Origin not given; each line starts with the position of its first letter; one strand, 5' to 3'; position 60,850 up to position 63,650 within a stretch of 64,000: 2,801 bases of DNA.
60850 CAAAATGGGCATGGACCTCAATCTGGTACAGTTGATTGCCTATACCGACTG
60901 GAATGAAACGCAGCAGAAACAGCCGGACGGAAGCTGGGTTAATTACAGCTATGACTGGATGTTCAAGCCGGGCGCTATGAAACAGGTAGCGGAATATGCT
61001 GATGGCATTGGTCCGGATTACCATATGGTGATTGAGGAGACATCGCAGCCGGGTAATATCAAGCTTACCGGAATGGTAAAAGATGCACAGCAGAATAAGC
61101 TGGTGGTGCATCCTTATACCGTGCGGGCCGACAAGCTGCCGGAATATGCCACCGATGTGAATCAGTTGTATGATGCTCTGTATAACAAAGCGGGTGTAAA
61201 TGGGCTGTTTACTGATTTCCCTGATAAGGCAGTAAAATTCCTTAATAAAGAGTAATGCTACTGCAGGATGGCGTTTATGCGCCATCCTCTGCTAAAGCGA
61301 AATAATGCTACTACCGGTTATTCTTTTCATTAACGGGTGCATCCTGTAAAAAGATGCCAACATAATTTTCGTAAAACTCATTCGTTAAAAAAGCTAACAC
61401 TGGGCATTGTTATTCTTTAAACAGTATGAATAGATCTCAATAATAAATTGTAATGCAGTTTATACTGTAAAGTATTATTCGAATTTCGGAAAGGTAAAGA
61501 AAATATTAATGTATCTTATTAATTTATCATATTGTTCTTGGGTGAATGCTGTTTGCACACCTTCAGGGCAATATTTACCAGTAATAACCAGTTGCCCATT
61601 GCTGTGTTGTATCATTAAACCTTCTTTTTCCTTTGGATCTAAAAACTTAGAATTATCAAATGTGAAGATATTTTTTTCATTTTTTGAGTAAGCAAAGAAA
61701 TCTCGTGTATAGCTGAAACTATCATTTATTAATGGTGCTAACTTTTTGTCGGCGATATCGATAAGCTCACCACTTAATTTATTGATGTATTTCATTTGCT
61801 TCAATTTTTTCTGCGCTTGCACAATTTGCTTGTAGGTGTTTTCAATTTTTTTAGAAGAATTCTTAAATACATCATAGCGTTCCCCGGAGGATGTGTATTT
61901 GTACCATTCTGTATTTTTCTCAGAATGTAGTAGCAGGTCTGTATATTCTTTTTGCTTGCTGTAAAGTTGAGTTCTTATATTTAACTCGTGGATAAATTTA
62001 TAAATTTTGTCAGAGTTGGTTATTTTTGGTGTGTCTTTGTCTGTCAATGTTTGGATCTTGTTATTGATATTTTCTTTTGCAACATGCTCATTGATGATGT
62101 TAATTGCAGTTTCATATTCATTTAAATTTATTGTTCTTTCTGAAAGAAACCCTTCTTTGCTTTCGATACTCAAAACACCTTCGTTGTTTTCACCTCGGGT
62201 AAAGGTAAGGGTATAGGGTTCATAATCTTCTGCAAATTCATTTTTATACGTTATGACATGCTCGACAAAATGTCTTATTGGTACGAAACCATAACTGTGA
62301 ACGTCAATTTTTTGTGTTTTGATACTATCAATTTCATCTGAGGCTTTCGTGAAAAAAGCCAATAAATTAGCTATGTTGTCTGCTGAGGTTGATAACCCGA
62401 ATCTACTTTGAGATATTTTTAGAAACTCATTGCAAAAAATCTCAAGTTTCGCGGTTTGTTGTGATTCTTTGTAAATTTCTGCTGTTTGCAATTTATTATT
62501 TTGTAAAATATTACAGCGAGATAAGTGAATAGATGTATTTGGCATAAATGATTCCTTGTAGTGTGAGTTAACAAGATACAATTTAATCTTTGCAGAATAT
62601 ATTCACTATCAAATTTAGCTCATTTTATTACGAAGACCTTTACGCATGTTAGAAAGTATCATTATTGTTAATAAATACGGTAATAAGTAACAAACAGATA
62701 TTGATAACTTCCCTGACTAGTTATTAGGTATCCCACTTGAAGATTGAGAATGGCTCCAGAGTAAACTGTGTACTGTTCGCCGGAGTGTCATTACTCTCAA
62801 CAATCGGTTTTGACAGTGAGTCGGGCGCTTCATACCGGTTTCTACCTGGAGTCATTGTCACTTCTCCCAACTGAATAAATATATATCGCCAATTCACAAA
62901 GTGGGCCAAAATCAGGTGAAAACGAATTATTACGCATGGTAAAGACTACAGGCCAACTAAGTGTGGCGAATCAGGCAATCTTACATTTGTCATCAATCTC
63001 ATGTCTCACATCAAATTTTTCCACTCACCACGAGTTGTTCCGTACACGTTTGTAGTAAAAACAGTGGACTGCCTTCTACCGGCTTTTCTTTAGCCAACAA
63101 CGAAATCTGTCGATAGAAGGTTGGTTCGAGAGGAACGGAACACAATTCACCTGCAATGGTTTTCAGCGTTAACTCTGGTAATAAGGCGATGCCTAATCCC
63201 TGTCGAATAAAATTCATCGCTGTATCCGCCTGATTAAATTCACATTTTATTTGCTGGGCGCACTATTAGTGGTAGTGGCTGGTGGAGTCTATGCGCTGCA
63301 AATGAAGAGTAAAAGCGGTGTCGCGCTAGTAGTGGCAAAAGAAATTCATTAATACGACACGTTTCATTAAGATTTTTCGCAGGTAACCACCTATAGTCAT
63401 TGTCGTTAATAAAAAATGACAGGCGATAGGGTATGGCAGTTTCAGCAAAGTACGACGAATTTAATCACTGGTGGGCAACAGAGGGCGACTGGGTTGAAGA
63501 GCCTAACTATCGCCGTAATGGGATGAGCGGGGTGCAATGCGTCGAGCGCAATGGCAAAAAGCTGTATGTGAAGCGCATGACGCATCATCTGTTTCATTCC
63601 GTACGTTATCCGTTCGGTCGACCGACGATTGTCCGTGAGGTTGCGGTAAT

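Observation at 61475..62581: AT-rich orphan gene between glpQ and the yfaH fragment: candidate undescribed accessory function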

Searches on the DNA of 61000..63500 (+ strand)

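Call 3: search_dna_similar(query=window:61256-63000:+, collection=ecoli_genomes, mode=near, max_rows=30, rows=spread)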
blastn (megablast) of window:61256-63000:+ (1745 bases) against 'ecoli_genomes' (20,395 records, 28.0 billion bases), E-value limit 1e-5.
Records with a match: 1052; places in all: 1055; records where one place covers at least 80% of the query: 1045.
Genomes with a match: 1052 of 5426; with a place that covers at least 80% of the query: 1045. Places per genome that has any: lowest 1, median 1, highest 2. On chromosomes: 1055 places; on plasmids: 0.
Best place of each record, by identity: >=99% 3; 95-99% 17; 90-95% 1032.
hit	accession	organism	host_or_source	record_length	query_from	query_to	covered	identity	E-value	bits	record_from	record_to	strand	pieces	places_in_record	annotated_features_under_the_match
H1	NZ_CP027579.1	Escherichia coli strain 2013C-4282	Homo sapiens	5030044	1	1745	100%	100.0%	0e+0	3223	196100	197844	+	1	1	hypothetical protein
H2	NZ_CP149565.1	Escherichia coli strain 1504D004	Sus scrofa domesticus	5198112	1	1745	100%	94.8%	0e+0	2717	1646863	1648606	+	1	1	hypothetical protein (x2)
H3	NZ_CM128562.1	Escherichia coli strain 2824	chicken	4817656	1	1745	100%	94.7%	0e+0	2712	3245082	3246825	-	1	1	hypothetical protein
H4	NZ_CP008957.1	Escherichia coli O157:H7 str. EDL933 strain EDL933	-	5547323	1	1745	100%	94.7%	0e+0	2706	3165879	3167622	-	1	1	hypothetical protein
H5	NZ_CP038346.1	Escherichia coli O157:H7 strain G5295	missing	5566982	1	1745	100%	94.7%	0e+0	2706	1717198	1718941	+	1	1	hypothetical protein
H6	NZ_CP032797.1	Escherichia coli strain ERL06-2497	bovine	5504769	1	1745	100%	94.7%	0e+0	2706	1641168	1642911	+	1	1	hypothetical protein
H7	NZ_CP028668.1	Escherichia coli strain 117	cattle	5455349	1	1745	100%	94.7%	0e+0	2706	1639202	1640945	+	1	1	hypothetical protein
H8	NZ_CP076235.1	Escherichia coli O157:H7 strain 9.1_Anguil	Rectal swab of live bovine cattle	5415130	1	1745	100%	94.7%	0e+0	2706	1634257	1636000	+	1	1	hypothetical protein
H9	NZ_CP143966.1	Escherichia coli strain PNUSAE147324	missing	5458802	1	1745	100%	94.7%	0e+0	2706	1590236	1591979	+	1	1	hypothetical protein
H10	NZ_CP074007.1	Escherichia coli strain PD4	Pig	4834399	1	1745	100%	94.7%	0e+0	2706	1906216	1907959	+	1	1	hypothetical protein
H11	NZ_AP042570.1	Escherichia coli strain OkiPb01695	bovine feces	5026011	1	1745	100%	94.7%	0e+0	2706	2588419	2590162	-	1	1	hypothetical protein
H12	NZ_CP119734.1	Escherichia coli strain E92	bovine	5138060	1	1745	100%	93.8%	0e+0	2623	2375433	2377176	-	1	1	hypothetical protein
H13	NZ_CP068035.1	Escherichia coli strain U90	swine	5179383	1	1745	100%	93.8%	0e+0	2617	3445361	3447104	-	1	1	hypothetical protein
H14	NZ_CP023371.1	Escherichia coli strain 1283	canine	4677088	1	1745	100%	93.7%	0e+0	2636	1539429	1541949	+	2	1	hypothetical protein (x2) | IS1-like element IS1A family transposase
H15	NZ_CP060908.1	Escherichia coli strain EC19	Homo sapiens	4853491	1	1745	100%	93.7%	0e+0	2636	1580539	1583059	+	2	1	hypothetical protein (x2) | IS1-like element IS1A family transposase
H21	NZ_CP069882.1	Escherichia coli strain FDAARGOS_1289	Homo sapiens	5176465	1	1745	100%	93.6%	0e+0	2608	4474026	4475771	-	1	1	hypothetical protein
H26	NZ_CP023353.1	Escherichia coli strain 746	canine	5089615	1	1745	100%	93.2%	0e+0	2564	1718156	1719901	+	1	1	hypothetical protein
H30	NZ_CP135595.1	Escherichia coli strain GDSC2227PM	vegetable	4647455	1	420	24%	98.3%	0e+0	737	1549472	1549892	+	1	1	hypothetical protein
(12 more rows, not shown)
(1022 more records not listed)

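Call 7: get_annotated_region(hit=H1, flank=4000)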
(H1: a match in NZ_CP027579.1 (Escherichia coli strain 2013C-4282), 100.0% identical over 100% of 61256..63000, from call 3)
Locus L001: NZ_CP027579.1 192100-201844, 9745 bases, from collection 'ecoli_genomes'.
description: Escherichia coli strain 2013C-4282 chromosome, complete genome
organism: Escherichia coli strain 2013C-4282 (NCBI taxid 562)
replicon: chromosome; assembly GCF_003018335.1
host: Homo sapiens; source: stool; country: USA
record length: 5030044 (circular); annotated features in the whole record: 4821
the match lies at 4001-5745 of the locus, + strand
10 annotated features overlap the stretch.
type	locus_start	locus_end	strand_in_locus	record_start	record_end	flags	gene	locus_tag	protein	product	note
CDS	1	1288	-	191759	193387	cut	glpA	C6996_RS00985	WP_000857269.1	anaerobic glycerol-3-phosphate dehydrogenase subunit A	-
CDS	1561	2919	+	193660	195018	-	glpT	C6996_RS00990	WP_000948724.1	glycerol-3-phosphate transporter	-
CDS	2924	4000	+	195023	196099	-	glpQ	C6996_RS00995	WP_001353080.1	glycerophosphodiester phosphodiesterase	-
CDS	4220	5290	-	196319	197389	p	-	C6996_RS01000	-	hypothetical protein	frameshifted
CDS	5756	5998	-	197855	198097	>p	-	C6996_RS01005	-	LysR substrate-binding domain-containing protein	incomplete; partial in the middle of a contig; missing N-terminus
CDS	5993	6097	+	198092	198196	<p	-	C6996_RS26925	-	hypothetical protein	incomplete; partial in the middle of a contig; missing N-terminus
CDS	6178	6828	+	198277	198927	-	inaA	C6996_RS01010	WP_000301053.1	lipopolysaccharide kinase InaA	-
CDS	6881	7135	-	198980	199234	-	yfaE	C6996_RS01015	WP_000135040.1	ferredoxin-like diferric-tyrosyl radical cofactor maintenance protein YfaE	-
CDS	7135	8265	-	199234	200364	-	nrdB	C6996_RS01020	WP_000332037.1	class Ia ribonucleoside-diphosphate reductase subunit beta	-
CDS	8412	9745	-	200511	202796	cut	nrdA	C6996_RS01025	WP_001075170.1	class 1a ribonucleoside-diphosphate reductase subunit alpha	-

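Call 8: get_annotated_region(hit=H4, flank=4000)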
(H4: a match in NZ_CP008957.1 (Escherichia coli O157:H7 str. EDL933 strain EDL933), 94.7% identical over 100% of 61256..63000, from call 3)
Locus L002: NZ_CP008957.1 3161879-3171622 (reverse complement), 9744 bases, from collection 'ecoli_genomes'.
description: Escherichia coli O157:H7 str. EDL933 chromosome, complete genome
organism: Escherichia coli O157:H7 str. EDL933 strain EDL933 (NCBI taxid 155864)
replicon: chromosome; assembly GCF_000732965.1
host: -; source: -; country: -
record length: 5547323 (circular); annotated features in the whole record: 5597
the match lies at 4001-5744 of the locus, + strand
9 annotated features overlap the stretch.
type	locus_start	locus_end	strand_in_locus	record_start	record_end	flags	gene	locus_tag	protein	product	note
CDS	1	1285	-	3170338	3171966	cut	glpA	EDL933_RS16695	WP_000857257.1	anaerobic glycerol-3-phosphate dehydrogenase subunit A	-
CDS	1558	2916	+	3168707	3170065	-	glpT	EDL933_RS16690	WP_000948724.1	glycerol-3-phosphate transporter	-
CDS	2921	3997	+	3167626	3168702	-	glpQ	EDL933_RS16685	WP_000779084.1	glycerophosphodiester phosphodiesterase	-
CDS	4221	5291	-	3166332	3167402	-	-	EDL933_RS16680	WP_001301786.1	hypothetical protein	-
CDS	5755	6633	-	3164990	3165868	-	-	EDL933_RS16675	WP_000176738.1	LysR family transcriptional regulator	-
CDS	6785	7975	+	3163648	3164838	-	-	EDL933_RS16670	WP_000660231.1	MFS transporter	-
CDS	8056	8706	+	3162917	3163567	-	inaA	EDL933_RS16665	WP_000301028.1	lipopolysaccharide kinase InaA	-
CDS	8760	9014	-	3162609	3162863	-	yfaE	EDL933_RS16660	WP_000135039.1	ferredoxin-like diferric-tyrosyl radical cofactor maintenance protein YfaE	-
CDS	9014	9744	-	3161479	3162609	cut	nrdB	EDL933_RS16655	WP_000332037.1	class Ia ribonucleoside-diphosphate reductase subunit beta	-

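Call 26: get_annotated_region(hit=H2, flank=3000)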
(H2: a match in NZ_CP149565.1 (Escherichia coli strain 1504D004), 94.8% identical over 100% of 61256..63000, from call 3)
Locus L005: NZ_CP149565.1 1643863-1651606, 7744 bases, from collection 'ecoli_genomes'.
description: Escherichia coli strain 1504D004 chromosome 1, complete sequence
organism: Escherichia coli strain 1504D004 (NCBI taxid 562)
replicon: chromosome; assembly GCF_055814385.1
host: Sus scrofa domesticus; source: feces; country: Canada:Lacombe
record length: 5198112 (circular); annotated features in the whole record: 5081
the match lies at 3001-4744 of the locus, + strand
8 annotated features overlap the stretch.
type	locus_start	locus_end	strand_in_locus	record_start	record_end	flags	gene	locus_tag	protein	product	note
CDS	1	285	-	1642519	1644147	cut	glpA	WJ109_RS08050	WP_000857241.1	anaerobic glycerol-3-phosphate dehydrogenase subunit A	-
CDS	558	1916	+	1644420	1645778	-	glpT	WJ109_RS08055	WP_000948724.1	glycerol-3-phosphate transporter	-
CDS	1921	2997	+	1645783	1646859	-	glpQ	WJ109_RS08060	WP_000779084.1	glycerophosphodiester phosphodiesterase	-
CDS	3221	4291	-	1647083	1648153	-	-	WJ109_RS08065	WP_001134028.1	hypothetical protein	-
CDS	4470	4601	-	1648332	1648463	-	-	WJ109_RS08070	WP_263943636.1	hypothetical protein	-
CDS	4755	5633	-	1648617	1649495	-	-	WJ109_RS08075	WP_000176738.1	LysR family transcriptional regulator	-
CDS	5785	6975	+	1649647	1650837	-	-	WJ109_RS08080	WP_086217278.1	MFS transporter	-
CDS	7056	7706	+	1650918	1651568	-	inaA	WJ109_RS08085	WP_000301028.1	lipopolysaccharide kinase InaA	-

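Call 27: get_annotated_region(hit=H14, flank=3000)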
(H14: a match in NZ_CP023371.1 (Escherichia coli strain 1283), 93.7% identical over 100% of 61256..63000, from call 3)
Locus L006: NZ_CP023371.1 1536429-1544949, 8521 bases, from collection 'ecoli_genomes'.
description: Escherichia coli strain 1283 chromosome, complete genome
organism: Escherichia coli strain 1283 (NCBI taxid 562)
replicon: chromosome; assembly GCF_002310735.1
host: canine; source: missing; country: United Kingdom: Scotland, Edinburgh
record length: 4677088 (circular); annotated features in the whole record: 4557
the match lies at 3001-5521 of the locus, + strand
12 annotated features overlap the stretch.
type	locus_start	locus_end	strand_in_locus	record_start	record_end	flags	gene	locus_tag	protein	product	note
CDS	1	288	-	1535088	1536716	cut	glpA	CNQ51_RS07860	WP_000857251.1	anaerobic glycerol-3-phosphate dehydrogenase subunit A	-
CDS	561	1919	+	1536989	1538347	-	glpT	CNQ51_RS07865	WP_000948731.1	glycerol-3-phosphate transporter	-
CDS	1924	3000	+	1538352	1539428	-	glpQ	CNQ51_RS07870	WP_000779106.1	glycerophosphodiester phosphodiesterase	-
CDS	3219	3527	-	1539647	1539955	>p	-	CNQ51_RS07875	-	hypothetical protein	incomplete; partial in the middle of a contig; missing N-terminus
CDS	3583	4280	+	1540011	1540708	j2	-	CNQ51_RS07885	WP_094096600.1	IS1-like element IS1A family transposase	programmed frameshift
CDS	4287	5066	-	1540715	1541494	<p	-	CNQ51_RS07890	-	hypothetical protein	frameshifted; incomplete; partial in the middle of a contig; missing C-terminus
CDS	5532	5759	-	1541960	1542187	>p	-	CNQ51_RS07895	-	LysR family transcriptional regulator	incomplete; partial in the middle of a contig; missing N-terminus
CDS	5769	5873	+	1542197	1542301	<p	-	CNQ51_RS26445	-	hypothetical protein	incomplete; partial in the middle of a contig; missing N-terminus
CDS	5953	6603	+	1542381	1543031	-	inaA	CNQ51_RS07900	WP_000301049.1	lipopolysaccharide kinase InaA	-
CDS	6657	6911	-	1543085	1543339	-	yfaE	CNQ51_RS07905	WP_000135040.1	ferredoxin-like diferric-tyrosyl radical cofactor maintenance protein YfaE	-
CDS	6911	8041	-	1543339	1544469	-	nrdB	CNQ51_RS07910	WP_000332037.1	class Ia ribonucleoside-diphosphate reductase subunit beta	-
CDS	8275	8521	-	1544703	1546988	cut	nrdA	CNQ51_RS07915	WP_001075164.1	class 1a ribonucleoside-diphosphate reductase subunit alpha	-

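Call 28: get_annotated_region(hit=H21, flank=3000)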
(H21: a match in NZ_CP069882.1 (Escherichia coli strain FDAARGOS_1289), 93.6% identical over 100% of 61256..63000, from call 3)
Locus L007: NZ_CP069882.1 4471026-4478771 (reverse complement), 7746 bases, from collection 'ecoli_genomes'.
description: Escherichia coli strain FDAARGOS_1289 chromosome, complete genome
organism: Escherichia coli strain FDAARGOS_1289 (NCBI taxid 562)
replicon: chromosome; assembly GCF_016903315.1
host: Homo sapiens; source: missing; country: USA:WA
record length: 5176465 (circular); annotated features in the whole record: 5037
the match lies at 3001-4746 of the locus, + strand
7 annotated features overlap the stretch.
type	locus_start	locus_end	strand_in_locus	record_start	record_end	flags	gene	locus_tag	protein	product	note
CDS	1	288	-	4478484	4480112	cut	glpA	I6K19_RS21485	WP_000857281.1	anaerobic glycerol-3-phosphate dehydrogenase subunit A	-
CDS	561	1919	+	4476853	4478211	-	glpT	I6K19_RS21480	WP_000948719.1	glycerol-3-phosphate transporter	-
CDS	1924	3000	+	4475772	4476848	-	glpQ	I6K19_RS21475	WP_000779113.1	glycerophosphodiester phosphodiesterase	-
CDS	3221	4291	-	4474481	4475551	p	-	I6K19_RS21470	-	hypothetical protein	frameshifted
CDS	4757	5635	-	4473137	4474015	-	-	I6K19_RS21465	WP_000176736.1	LysR family transcriptional regulator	-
CDS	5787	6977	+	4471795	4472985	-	-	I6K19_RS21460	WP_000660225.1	MFS transporter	-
CDS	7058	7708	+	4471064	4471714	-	inaA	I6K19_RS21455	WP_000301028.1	lipopolysaccharide kinase InaA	-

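Call 29: get_annotated_region(hit=H26, flank=3000)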
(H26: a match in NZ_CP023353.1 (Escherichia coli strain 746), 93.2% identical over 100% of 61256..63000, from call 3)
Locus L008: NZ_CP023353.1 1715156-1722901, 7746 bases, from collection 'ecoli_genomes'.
description: Escherichia coli strain 746 chromosome, complete genome
organism: Escherichia coli strain 746 (NCBI taxid 562)
replicon: chromosome; assembly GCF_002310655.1
host: canine; source: missing; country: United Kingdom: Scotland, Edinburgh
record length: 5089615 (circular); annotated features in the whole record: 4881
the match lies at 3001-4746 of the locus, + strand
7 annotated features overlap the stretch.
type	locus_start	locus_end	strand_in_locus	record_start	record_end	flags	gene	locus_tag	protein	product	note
CDS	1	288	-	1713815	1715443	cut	glpA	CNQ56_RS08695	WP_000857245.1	anaerobic glycerol-3-phosphate dehydrogenase subunit A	-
CDS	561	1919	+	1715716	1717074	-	glpT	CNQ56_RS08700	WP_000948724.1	glycerol-3-phosphate transporter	-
CDS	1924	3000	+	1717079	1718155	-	glpQ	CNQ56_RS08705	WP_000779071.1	glycerophosphodiester phosphodiesterase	-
CDS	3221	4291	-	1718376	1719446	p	-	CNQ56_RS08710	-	hypothetical protein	frameshifted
CDS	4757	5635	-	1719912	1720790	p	-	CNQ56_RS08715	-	LysR family transcriptional regulator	internal stop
CDS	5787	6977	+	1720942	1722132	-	-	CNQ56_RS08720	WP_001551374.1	MFS transporter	-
CDS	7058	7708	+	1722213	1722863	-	inaA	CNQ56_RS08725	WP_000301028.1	lipopolysaccharide kinase InaA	-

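Call 30: get_annotated_region(hit=H12, flank=3000)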
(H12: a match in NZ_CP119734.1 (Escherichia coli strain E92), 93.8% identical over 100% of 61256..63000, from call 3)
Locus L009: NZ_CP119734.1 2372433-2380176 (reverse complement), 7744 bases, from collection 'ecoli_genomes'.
description: Escherichia coli strain E92 chromosome, complete genome
organism: Escherichia coli strain E92 (NCBI taxid 562)
replicon: chromosome; assembly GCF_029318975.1
host: bovine; source: -; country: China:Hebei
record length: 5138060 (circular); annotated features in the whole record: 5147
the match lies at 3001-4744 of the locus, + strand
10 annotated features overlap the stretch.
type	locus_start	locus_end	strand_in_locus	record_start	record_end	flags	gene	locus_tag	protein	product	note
CDS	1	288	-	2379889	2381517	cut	glpA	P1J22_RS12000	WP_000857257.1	anaerobic glycerol-3-phosphate dehydrogenase subunit A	-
CDS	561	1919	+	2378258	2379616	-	glpT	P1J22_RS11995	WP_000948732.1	glycerol-3-phosphate transporter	-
CDS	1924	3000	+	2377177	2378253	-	glpQ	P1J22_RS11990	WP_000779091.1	glycerophosphodiester phosphodiesterase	-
CDS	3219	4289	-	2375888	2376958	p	-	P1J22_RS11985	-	hypothetical protein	frameshifted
CDS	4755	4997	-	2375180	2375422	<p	-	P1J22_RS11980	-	LysR family transcriptional regulator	incomplete; partial in the middle of a contig; missing N-terminus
CDS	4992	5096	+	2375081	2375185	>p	-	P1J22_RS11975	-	hypothetical protein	incomplete; partial in the middle of a contig; missing N-terminus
CDS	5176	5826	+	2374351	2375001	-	inaA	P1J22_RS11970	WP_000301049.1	lipopolysaccharide kinase InaA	-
CDS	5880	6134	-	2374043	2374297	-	yfaE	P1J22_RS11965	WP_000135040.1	ferredoxin-like diferric-tyrosyl radical cofactor maintenance protein YfaE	-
CDS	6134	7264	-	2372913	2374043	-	nrdB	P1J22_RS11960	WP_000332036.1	class Ia ribonucleoside-diphosphate reductase subunit beta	-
CDS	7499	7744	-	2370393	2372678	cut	nrdA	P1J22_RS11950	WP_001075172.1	class 1a ribonucleoside-diphosphate reductase subunit alpha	-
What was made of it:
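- PGAP flags many alleles as pseudogenes (calls 7, 28-30).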

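Call 31: get_annotated_region(hit=H30, flank=3000)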
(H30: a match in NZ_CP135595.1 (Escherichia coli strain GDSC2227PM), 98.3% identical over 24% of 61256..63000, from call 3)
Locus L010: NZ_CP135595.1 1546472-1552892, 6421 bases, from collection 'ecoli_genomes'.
description: Escherichia coli strain GDSC2227PM chromosome, complete genome
organism: Escherichia coli strain GDSC2227PM (NCBI taxid 562)
replicon: chromosome; assembly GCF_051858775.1
host: -; source: vegetable; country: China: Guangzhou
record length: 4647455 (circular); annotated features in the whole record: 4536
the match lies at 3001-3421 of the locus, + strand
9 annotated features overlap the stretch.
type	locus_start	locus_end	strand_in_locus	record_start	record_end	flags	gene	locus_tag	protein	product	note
CDS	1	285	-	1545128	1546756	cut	glpA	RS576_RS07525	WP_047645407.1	anaerobic glycerol-3-phosphate dehydrogenase subunit A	-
CDS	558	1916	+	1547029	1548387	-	glpT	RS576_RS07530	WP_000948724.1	glycerol-3-phosphate transporter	-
CDS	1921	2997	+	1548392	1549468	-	glpQ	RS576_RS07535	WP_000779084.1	glycerophosphodiester phosphodiesterase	-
CDS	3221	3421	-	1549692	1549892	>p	-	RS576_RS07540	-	hypothetical protein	incomplete; partial in the middle of a contig; missing N-terminus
CDS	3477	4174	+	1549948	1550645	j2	-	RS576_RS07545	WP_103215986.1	IS1-like element IS1A family transposase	programmed frameshift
CDS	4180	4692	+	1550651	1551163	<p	-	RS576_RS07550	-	MFS transporter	incomplete; partial in the middle of a contig; missing N-terminus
CDS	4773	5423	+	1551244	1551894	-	inaA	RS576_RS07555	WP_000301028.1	lipopolysaccharide kinase InaA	-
CDS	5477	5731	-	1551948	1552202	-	yfaE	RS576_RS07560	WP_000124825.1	ferredoxin-like diferric-tyrosyl radical cofactor maintenance protein YfaE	-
CDS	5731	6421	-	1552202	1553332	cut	nrdB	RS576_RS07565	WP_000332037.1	class Ia ribonucleoside-diphosphate reductase subunit beta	-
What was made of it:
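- It is not in a defence island, has no neighbouring mobile or defence genes, and occupies the same locus in every genome (calls 7, 8, 26-31).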

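Call 38: search_rna_families(source=window, start=61000, end=63500, threshold=evalue, max_evalue=1)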
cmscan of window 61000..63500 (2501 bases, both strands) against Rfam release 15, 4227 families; matches with E-value up to 1: 0.
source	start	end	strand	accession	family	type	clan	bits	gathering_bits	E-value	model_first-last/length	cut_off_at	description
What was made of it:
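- Rfam found nothing in the upstream region (call 38).
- Tried and rejected: Rfam at E<=1 found no match in 61000..63500 (call 38).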
